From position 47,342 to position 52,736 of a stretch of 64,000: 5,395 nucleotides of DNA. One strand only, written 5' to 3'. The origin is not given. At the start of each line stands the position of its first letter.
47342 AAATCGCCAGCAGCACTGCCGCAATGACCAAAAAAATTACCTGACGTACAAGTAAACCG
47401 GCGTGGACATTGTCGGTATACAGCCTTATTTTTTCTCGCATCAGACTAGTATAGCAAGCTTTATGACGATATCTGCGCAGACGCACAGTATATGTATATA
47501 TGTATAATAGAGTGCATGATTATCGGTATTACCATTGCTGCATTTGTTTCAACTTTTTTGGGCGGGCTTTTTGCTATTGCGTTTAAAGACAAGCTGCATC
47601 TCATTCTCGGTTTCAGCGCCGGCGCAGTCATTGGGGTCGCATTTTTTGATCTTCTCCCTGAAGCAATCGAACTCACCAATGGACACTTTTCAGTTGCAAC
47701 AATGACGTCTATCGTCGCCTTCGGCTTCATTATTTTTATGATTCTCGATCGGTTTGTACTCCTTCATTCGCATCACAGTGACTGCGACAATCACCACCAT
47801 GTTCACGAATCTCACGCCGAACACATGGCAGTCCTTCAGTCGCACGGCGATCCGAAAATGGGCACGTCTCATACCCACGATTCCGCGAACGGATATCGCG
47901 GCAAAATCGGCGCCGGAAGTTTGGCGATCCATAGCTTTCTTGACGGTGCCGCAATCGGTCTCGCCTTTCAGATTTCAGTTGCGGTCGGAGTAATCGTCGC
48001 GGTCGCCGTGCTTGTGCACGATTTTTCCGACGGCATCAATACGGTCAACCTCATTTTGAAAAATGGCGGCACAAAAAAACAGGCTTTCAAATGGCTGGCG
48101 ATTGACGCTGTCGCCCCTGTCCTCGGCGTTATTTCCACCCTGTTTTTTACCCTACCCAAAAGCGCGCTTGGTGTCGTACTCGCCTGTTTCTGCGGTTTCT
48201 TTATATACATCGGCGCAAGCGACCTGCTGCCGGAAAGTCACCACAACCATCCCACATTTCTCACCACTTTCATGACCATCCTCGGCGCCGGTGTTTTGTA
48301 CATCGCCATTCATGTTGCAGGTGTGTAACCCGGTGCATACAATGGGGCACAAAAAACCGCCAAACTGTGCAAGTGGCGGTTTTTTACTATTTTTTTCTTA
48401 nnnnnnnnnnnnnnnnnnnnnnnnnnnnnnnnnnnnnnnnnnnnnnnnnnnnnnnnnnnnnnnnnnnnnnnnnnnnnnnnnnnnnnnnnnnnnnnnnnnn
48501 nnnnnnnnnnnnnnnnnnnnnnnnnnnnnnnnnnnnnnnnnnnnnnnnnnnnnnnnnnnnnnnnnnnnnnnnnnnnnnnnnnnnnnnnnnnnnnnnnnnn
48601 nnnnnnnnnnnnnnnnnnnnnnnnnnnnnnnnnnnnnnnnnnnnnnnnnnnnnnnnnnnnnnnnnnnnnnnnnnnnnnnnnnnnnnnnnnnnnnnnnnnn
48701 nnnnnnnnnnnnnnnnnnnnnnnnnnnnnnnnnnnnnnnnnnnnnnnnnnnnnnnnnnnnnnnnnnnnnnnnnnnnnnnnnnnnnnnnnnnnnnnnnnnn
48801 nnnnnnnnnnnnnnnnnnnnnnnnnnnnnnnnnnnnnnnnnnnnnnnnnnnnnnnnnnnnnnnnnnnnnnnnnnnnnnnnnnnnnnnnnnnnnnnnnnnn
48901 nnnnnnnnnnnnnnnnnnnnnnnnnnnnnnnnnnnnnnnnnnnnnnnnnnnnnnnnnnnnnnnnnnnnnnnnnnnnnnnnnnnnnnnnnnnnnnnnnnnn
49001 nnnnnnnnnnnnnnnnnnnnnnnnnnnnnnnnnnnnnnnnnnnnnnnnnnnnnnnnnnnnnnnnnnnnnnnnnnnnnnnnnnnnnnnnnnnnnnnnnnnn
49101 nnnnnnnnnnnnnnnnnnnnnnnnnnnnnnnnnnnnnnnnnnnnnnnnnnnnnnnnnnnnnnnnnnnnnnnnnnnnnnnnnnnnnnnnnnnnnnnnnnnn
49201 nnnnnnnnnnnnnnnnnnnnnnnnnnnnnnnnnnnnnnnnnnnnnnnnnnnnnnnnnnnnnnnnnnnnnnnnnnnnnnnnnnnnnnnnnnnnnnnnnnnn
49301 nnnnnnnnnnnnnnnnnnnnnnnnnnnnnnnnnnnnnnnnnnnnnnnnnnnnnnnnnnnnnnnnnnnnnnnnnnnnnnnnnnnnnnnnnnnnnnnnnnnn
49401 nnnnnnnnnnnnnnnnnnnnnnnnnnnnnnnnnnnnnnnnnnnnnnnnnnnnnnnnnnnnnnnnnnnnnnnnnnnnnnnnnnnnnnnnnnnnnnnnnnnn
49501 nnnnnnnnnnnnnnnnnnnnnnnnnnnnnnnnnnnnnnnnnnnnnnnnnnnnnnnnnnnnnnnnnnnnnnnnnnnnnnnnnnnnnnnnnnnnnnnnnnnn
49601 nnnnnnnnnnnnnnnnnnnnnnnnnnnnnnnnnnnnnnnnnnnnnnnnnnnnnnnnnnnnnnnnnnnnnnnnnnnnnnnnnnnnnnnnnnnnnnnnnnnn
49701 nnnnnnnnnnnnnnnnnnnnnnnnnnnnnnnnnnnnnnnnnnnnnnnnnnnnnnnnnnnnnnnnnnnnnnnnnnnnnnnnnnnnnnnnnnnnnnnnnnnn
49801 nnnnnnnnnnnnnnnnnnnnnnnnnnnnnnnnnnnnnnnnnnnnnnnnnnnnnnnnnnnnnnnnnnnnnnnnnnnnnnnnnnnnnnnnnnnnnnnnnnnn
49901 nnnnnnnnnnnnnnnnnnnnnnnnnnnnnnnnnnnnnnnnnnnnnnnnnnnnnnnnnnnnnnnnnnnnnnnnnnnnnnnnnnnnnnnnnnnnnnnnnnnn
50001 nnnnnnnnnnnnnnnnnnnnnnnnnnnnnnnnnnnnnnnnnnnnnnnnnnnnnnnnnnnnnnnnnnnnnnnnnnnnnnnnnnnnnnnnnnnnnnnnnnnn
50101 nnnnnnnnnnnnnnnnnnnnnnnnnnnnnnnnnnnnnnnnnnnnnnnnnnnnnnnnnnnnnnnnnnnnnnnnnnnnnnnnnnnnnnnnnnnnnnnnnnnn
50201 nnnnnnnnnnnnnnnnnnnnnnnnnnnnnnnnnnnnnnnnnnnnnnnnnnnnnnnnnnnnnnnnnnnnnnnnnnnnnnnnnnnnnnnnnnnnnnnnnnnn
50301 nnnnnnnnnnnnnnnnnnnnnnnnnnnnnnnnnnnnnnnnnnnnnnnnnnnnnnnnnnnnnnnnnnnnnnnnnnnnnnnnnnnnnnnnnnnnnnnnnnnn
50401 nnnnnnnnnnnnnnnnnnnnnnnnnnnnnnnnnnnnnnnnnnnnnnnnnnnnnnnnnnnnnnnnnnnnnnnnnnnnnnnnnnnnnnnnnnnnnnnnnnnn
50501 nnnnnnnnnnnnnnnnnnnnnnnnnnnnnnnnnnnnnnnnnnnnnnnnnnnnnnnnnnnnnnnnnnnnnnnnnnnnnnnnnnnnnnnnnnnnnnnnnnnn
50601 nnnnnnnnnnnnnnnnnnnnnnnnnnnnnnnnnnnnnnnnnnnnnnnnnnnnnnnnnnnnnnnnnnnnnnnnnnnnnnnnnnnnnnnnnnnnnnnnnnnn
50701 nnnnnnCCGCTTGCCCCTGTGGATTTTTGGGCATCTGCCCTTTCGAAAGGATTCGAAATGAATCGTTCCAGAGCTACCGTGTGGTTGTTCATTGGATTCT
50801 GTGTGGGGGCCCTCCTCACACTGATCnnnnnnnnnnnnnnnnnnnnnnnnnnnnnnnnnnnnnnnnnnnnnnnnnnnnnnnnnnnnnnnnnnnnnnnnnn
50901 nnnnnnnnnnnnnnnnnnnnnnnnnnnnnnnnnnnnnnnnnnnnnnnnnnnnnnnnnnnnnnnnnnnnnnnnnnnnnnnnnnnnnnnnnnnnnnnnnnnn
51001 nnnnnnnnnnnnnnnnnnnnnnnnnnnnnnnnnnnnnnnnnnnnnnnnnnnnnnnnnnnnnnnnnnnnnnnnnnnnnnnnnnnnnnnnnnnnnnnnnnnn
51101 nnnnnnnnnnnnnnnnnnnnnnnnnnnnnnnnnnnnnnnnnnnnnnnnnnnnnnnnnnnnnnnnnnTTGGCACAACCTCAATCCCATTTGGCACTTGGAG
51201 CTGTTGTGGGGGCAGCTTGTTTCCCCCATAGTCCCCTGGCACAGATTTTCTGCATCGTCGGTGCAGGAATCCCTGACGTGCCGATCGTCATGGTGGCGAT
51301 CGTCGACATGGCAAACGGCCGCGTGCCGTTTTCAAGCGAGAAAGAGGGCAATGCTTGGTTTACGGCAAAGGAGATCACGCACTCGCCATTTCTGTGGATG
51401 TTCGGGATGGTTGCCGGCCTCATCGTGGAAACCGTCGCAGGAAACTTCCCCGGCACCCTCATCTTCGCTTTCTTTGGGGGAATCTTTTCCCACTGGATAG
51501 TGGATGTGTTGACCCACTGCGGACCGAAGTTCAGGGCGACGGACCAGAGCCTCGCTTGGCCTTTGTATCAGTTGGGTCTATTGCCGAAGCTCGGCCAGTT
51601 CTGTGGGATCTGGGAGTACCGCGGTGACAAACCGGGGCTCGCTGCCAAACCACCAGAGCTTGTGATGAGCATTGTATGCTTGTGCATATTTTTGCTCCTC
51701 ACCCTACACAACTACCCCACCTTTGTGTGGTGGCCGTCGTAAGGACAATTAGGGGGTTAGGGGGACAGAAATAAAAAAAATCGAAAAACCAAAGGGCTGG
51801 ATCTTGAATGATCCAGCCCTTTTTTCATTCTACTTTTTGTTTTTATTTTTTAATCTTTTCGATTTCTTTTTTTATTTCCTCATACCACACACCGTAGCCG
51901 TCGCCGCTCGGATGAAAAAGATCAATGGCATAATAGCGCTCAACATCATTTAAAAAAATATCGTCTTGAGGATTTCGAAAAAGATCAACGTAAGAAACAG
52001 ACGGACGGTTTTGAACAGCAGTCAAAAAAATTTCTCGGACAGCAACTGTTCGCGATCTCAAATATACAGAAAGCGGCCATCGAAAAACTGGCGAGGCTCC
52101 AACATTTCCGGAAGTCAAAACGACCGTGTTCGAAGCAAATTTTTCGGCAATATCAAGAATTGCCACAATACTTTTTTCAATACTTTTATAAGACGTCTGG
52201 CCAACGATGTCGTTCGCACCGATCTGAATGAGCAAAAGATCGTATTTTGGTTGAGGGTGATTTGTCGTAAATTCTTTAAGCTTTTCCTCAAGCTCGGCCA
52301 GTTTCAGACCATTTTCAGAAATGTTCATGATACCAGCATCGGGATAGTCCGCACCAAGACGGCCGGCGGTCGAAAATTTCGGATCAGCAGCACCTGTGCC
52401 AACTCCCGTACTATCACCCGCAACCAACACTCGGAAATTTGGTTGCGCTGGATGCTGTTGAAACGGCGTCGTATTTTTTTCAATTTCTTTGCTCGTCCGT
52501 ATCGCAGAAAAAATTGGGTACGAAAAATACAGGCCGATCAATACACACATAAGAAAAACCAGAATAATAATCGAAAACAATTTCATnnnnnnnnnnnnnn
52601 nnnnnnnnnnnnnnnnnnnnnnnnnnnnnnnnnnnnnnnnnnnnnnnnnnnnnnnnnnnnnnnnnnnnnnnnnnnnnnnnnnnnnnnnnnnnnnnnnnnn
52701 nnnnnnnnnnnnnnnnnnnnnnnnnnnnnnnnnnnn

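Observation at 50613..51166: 550-bp divergent intergenic region with a 23-aa hydrophobic small ORF (RBS + double terminator) and a textbook-perfect sigma-70 promoter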

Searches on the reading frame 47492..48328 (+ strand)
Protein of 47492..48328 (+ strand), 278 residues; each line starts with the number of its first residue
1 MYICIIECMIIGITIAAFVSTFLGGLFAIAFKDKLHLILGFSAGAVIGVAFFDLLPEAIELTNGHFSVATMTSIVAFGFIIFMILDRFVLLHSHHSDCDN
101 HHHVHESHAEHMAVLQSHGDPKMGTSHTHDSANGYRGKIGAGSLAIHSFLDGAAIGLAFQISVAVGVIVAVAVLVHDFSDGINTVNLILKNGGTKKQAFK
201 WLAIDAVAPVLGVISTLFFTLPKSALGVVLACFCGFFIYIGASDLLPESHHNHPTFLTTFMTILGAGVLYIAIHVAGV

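Call 11: search_protein_families(library=pfam, proteins=[window:47492-48328:+])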
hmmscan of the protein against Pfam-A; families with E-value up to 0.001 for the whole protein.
window:47492-48328:+ (278 aa): 1 family
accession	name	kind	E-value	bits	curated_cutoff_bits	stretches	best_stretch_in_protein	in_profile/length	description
PF02535.28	Zip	-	6.6e-26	91.7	35.1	1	11-270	5-320/323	ZIP Zinc transporter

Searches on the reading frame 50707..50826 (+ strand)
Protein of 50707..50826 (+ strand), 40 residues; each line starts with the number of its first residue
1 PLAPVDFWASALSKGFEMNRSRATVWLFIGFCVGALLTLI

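Call 61: find_homologous_proteins(query=window:50707-50826:+, max_evalue=10)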
Query seq(40 aa): no candidate shares three 5-residue words with the query. No homologue found.

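Call 77: search_protein_representatives(protein=window:50719-50826:+)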
Query: 36 residues. Proteins with E-value up to 0.001 (for the whole library): 2; up to 1e-10: 1; up to 1e-30: 0. The best 2 are listed.
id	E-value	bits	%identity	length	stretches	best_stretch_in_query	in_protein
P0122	8.0e-11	55.9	33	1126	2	9-31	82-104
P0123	7.5e-07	43.8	41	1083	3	6-30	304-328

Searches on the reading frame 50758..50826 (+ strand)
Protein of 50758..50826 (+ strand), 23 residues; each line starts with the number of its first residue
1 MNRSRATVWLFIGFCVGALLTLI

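Call 32: search_protein_families(library=ncbifam, proteins=[window:50758-50826:+], max_evalue=10)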
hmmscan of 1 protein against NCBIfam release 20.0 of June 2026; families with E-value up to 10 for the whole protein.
seq(23 aa): 0 families

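Call 33: search_protein_families(library=pfam, proteins=[window:50758-50826:+], max_evalue=10)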
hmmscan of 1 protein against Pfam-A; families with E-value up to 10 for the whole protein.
seq(23 aa): 1 family
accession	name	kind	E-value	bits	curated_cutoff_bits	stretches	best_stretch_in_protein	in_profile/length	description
PF18418.7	AnkUBD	-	0.079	13.6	26.1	1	2-20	12-31/97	Ankyrin ubiquitin-binding domain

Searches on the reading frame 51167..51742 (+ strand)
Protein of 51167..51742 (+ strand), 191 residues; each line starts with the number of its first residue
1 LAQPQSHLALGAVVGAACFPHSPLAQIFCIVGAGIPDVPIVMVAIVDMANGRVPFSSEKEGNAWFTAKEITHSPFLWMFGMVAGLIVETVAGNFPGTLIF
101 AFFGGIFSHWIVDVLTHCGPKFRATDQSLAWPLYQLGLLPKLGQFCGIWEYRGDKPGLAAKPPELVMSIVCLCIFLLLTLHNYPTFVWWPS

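Call 10: find_related_loci(query=window:51167-51742:+, collection=genome_contigs, flank=4000)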
Query window:51167-51742:+ (191 aa) in genome_contigs; peptide patterns used: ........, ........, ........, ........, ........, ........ (x = any residue, [..] = any of these).
76 stretches matched a pattern, but none encodes a relative of the query by tblastn (E <= 1e-3).

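Call 11: search_protein_families(library=pfam, proteins=[window:51167-51742:+])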
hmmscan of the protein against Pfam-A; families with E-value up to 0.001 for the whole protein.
window:51167-51742:+ (191 aa): 1 family
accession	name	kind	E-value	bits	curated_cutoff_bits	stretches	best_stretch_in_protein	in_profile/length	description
PF04307.19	YdjM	-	4.9e-08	33.1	29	1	5-166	4-155/176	YdjM inner membrane protein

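Call 19: find_homologous_proteins(query=window:51167-51742:+)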
Query window:51167-51742:+ (191 aa): 1 proteins with E <= 0.001 among 508 candidates.
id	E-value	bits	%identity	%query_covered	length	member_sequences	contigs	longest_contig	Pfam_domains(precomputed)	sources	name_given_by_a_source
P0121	7.8e-128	442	99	100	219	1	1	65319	PF04307.20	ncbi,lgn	-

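Call 21: find_encoding_contigs(protein=P0121, flank=3000, max_places=6)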
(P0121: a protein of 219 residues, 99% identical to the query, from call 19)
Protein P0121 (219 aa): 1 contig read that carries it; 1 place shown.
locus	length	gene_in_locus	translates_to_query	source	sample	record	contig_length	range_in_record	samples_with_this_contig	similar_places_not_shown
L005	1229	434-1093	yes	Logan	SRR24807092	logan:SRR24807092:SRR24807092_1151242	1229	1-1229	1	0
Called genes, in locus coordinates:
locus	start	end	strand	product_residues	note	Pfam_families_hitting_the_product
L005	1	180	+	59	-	?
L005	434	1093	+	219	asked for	PF04307:YdjM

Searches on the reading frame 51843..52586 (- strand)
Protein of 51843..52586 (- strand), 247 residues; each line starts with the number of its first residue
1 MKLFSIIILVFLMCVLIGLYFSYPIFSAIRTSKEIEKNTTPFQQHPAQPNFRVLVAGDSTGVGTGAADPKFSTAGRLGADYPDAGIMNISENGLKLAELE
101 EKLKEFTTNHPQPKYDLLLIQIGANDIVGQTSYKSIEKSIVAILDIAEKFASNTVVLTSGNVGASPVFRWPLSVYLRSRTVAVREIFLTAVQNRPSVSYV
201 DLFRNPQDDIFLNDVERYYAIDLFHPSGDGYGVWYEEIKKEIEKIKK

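Call 11: search_protein_families(library=pfam, proteins=[window:51843-52586:-])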
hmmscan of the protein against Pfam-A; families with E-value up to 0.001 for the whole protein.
window:51843-52586:- (247 aa): 2 families
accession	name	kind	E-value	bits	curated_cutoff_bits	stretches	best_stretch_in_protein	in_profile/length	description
PF13472.12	Lipase_GDSL_2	-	4.3e-13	50.6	32.9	1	56-231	2-176/178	GDSL-like Lipase/Acylhydrolase family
PF00657.28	Lipase_GDSL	-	1.9e-11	45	23.6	1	54-238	2-208/208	GDSL-like Lipase/Acylhydrolase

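Call 72: find_encoding_contigs(protein=window:51843-52586:-, flank=3000, max_places=6)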
Protein window:51843-52586:- (247 aa): no gene with exactly this product is on record in the collection.
